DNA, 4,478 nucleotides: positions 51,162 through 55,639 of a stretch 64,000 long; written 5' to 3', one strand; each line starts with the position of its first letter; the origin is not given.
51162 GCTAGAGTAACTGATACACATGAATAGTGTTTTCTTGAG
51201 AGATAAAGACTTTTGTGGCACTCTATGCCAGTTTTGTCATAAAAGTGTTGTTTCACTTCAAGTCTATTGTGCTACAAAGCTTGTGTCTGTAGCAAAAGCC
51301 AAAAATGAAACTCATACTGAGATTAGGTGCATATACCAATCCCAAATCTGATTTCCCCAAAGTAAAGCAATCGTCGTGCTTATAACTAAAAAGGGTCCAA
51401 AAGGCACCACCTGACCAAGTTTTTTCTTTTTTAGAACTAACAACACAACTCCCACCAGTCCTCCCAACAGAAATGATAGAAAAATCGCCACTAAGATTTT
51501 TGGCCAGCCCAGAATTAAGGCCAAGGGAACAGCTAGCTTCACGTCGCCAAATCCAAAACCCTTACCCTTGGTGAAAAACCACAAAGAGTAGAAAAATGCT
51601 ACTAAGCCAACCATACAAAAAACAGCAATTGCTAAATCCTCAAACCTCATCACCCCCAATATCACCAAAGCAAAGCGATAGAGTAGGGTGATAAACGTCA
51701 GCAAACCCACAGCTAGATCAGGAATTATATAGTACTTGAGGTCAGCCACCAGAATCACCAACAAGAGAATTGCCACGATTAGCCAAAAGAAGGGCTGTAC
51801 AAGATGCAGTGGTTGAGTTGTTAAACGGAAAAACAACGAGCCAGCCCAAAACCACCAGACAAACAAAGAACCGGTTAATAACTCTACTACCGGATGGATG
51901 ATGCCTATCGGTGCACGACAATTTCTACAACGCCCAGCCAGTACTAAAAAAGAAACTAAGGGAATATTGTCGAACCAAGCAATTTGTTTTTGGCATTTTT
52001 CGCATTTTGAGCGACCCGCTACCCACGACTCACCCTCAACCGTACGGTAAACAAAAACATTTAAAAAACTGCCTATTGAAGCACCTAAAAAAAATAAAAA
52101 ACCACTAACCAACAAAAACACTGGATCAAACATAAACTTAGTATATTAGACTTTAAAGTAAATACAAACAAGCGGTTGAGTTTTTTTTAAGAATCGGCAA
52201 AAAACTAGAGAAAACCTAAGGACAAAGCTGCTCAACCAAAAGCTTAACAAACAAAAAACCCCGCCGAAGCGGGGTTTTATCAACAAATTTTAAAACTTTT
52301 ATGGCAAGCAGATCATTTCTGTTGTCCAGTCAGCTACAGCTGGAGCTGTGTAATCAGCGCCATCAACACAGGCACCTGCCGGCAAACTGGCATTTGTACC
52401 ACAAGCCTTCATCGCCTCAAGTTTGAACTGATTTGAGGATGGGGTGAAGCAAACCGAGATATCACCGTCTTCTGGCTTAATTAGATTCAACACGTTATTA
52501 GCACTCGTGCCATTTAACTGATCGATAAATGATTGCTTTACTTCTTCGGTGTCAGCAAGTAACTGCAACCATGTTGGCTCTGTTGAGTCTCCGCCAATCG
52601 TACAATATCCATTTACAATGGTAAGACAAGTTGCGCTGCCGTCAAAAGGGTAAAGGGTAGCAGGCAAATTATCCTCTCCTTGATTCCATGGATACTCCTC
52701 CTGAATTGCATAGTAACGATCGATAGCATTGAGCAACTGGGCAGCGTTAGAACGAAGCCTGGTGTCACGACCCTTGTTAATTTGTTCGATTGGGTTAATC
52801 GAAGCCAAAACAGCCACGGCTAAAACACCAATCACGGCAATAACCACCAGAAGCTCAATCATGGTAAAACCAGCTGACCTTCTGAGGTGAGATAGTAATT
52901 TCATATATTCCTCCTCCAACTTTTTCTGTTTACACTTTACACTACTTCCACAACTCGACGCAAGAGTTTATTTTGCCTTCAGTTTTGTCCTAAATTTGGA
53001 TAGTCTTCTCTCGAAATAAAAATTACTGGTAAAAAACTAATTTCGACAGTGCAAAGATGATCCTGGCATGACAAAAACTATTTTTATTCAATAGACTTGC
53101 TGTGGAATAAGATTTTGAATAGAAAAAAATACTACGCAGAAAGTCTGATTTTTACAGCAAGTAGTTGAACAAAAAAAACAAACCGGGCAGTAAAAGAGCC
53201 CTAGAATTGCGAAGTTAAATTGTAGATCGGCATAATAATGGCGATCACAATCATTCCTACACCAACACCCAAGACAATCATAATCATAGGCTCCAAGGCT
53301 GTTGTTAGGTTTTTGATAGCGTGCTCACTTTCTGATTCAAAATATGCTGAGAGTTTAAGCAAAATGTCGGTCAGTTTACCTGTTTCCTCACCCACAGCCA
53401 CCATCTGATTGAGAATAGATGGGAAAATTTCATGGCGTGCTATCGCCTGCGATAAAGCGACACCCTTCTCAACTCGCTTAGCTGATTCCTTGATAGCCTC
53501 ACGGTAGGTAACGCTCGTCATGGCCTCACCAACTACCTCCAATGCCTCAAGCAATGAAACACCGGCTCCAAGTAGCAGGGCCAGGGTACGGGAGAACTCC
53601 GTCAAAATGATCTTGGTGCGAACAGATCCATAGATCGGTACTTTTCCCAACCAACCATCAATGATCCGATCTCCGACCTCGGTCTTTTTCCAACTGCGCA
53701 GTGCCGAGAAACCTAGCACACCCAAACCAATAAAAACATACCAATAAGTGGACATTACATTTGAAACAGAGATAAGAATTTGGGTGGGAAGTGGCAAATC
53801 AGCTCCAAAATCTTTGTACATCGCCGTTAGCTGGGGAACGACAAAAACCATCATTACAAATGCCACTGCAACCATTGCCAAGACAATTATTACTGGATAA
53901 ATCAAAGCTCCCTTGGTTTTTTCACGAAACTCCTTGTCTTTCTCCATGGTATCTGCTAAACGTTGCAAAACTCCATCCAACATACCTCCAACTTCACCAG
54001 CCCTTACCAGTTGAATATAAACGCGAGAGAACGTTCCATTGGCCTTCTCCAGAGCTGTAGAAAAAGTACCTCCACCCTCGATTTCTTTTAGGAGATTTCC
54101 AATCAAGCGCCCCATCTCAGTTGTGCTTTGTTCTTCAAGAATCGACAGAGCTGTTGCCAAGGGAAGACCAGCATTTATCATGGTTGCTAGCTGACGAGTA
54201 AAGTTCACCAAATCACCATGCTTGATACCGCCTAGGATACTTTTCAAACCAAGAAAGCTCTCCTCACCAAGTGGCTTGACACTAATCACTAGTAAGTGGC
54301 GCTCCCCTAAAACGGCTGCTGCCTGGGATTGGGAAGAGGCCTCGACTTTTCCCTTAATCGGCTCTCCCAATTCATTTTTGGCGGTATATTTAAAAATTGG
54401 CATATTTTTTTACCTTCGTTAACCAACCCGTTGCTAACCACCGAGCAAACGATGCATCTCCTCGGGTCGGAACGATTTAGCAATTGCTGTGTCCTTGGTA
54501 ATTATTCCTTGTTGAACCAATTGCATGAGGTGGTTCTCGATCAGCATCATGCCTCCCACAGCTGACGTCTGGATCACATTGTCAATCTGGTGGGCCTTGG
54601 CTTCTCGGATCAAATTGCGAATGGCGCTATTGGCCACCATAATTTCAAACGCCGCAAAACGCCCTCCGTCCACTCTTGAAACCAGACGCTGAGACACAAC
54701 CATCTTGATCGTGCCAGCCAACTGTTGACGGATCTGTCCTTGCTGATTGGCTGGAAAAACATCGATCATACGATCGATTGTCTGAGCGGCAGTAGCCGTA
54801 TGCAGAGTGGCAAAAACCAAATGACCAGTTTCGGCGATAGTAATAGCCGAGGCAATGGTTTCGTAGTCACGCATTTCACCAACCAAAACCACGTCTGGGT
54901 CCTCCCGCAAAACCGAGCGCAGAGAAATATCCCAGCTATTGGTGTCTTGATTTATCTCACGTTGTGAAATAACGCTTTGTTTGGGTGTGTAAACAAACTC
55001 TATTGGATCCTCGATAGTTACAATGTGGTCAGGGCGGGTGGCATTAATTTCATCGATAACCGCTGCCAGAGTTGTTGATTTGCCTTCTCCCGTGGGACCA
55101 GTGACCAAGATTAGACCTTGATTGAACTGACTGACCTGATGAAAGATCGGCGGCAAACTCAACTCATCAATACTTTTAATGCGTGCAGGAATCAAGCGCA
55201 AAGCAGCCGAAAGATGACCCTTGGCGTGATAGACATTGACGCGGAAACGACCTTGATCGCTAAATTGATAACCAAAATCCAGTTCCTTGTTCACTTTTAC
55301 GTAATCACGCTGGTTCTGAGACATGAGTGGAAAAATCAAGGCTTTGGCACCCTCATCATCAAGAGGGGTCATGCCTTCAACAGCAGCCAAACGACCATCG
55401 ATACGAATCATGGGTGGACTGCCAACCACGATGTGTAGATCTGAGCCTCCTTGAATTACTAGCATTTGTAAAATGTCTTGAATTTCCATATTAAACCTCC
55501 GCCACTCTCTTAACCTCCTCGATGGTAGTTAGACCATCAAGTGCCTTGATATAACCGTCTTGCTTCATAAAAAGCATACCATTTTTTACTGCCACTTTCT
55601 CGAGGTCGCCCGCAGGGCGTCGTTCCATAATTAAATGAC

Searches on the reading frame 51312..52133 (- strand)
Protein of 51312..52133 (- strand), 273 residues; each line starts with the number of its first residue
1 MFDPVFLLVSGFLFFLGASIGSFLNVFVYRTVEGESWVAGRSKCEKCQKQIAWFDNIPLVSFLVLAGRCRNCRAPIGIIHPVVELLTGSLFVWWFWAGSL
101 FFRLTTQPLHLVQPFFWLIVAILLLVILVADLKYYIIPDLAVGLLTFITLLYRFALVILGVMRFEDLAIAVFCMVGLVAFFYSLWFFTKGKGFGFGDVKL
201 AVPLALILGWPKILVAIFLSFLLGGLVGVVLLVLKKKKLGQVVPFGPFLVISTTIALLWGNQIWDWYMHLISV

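Call 27: search_protein_families(library=pfam, proteins=[window:51312-52133:-], max_evalue=0.001)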
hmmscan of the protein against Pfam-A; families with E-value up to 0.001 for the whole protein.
window:51312-52133:- (273 aa): 2 families
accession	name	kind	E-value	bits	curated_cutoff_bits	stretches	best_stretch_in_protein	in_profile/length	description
PF06750.18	A24_N_bact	-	1.4e-29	102.4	23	1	16-96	2-82/84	Bacterial Peptidase A24 N-terminal domain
PF01478.23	Peptidase_A24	-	3.8e-12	47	26.5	1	118-229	1-104/104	Type IV leader peptidase family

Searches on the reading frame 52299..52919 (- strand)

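Call 3: search_protein_families(library=pfam, proteins=[window:52299-52919:-], max_evalue=0.1)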
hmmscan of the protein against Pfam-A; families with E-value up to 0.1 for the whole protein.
window:52299-52919:- (206 aa): 1 family
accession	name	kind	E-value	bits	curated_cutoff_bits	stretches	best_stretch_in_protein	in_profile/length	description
PF07963.17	N_methyl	-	1.8e-07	30.9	21.2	1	13-38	2-27/27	Prokaryotic N-terminal methylation motif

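Call 4: search_protein_families(library=ncbifam, proteins=[window:52299-52919:-], max_evalue=0.1)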
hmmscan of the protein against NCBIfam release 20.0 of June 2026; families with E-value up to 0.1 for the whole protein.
window:52299-52919:- (206 aa): 15 families
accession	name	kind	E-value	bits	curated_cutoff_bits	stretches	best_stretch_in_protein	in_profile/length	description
TIGR01708.2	typeII_sec_gspH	equivalog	2e-07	31.2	80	1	16-67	2-48/169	type II secretion system minor pseudopilin GspH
TIGR02532.1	IV_pilin_GFxxxE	domain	9.8e-07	28.4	16.3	1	16-38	2-24/24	prepilin-type N-terminal cleavage/methylation domain-containing protein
TIGR01710.1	typeII_sec_gspG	equivalog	1.2e-06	28.6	88.85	1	17-80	2-63/134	type II secretion system major pseudopilin GspG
NF041775.1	typeIV_PilA_Myxo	equivalog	5.4e-05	23.3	400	1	13-75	8-68/214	type IV pilin protein PilA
TIGR01711.1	gspJ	equivalog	0.00028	20.8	64.85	1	16-57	1-45/192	type II secretion system minor pseudopilin GspJ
NF007862.0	PRK10574.1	equivalog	0.0023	18.1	138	1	14-36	3-25/145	prepilin peptidase-dependent pilin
NF041013.1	T4P_ComGE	equivalog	0.0023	18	49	1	16-49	4-37/83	competence type IV pilus minor pilin ComGE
NF040999.1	pilin_ComGC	equivalog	0.0025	18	75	1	16-38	2-24/84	competence type IV pilus major pilin ComGC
TIGR01707.1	gspI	equivalog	0.004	17.6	44.35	1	17-43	1-27/101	type II secretion system minor pseudopilin GspI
NF007800.0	PRK10506.1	equivalog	0.0052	16.6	158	1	12-66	5-54/163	prepilin peptidase-dependent protein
TIGR02596.1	TIGR02596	subfamily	0.008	16.3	70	1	18-42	1-25/196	Verru_Chthon cassette protein D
TIGR02523.1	type_IV_pilV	equivalog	0.01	16.3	52.2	1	16-39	2-27/139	type IV pilus modification protein PilV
NF038304.1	EPS_HpsC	equivalog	0.011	15.3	200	1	7-65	12-68/318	hormogonium polysaccharide secretion pseudopilin HpsC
NF040982.1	ComGD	equivalog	0.029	14.8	70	1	16-49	2-36/139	competence type IV pilus minor pilin ComGD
NF038303.1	EPS_HpsB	equivalog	0.075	13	150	1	15-43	2-26/211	hormogonium polysaccharide secretion pseudopilin HpsB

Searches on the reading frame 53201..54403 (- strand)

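Call 27: search_protein_families(library=pfam, proteins=[window:53201-54403:-], max_evalue=0.001)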
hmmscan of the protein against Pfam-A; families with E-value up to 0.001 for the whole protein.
window:53201-54403:- (400 aa): 1 family
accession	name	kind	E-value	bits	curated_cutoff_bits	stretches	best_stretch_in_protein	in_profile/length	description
PF00482.28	T2SSF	-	2.8e-62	208.7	25.2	2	68-190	1-125/125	Type II secretion system (T2SS), protein F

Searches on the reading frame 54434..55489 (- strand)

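Call 27: search_protein_families(library=pfam, proteins=[window:54434-55489:-], max_evalue=0.001)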
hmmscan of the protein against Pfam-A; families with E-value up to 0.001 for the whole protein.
window:54434-55489:- (351 aa): 3 families
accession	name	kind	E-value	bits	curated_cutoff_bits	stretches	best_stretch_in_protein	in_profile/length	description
PF00437.27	T2SSE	-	8.3e-43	146.9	24.9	1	116-334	134-337/370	Type II/IV secretion system protein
PF13401.12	AAA_22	-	0.00012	22.8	27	1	122-179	3-50/130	AAA domain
PF25199.1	nSTAND_NTPase5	-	0.0002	21.7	34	1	98-159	16-75/145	Novel STAND NTPase 5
